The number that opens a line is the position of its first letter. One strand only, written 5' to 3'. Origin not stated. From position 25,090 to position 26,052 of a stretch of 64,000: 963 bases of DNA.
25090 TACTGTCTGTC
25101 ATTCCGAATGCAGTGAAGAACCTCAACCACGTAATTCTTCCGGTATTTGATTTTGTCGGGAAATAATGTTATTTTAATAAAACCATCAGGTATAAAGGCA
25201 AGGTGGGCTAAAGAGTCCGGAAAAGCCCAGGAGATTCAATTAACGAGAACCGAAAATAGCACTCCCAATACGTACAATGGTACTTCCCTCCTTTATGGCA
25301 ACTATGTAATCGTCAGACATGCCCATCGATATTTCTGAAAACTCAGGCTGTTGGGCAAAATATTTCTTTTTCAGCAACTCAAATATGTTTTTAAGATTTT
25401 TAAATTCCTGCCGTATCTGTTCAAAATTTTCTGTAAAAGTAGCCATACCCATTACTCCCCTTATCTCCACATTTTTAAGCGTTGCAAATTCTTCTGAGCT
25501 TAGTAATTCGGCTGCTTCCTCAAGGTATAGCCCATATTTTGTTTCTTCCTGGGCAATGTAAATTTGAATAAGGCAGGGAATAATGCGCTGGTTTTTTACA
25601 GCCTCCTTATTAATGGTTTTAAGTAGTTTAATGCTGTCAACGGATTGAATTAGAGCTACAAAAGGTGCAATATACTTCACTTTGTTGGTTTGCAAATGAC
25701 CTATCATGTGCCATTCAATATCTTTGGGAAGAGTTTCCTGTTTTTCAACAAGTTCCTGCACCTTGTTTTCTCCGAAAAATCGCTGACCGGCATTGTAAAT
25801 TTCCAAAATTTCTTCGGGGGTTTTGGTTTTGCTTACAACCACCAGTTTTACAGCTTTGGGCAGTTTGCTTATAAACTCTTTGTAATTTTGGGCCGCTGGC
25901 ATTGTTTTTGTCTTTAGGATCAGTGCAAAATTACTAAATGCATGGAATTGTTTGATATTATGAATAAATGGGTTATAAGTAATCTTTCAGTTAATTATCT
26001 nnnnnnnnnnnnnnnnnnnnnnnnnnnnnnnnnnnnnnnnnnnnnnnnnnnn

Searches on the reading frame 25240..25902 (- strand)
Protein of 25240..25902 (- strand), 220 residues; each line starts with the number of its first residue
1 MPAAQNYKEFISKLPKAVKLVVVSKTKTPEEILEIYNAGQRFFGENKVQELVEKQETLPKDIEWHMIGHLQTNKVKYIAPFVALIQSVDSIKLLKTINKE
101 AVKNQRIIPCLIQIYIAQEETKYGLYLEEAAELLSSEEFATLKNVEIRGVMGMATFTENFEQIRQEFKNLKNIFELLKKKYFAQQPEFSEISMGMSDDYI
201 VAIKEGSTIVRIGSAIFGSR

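Call 26: find_encoding_contigs(protein=window:25240-25902:-, flank=10000, max_places=10)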
Protein window:25240-25902:- (220 aa): 6 contigs read that carry it; 4 places shown.
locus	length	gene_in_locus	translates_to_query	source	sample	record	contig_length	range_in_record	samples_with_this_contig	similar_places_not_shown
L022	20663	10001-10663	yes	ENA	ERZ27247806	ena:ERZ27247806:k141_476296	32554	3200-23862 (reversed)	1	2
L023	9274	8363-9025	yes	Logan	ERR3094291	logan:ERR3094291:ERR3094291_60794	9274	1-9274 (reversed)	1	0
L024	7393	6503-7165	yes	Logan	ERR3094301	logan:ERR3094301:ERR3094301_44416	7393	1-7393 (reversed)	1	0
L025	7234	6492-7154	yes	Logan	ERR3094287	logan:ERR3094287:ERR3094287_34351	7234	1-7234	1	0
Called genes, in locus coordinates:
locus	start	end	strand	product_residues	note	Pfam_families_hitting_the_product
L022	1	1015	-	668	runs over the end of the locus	PF17391:Urocanase_N, PF01175:Urocanase, PF17392:Urocanase_C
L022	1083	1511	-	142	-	-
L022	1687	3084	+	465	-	PF02784:Orn_Arg_deC_N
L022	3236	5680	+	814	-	PF13491:FtsK_4TM, PF17854:FtsK_alpha, PF01580:FtsK_SpoIIIE, PF09397:FtsK_gamma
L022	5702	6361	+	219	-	PF03548:LolA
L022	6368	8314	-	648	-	PF01476:LysM, PF01094:ANF_receptor, PF13458:Peripla_BP_6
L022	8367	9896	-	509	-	PF00117:GATase, PF07722:Peptidase_C26, PF02540:NAD_synthase, PF00958:GMP_synt_C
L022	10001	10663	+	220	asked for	PF01168:Ala_racemase_N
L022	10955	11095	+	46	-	-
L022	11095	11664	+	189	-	PF13207:AAA_17 (weak), PF13238:AAA_18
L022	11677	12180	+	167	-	PF00383:dCMP_cyt_deam_1, PF14437:MafB19-deam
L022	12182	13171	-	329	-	PF01112:Asparaginase_2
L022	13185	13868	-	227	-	PF03938:OmpH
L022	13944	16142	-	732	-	PF00270:DEAD, PF00271:Helicase_C, PF16124:RecQ_Zn_bind, PF09382:RQC, PF00570:HRDC, PF21220:RecQ-1-like_HTH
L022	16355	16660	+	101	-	PF02627:CMD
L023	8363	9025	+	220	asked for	PF01168:Ala_racemase_N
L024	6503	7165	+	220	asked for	PF01168:Ala_racemase_N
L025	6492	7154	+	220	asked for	PF01168:Ala_racemase_N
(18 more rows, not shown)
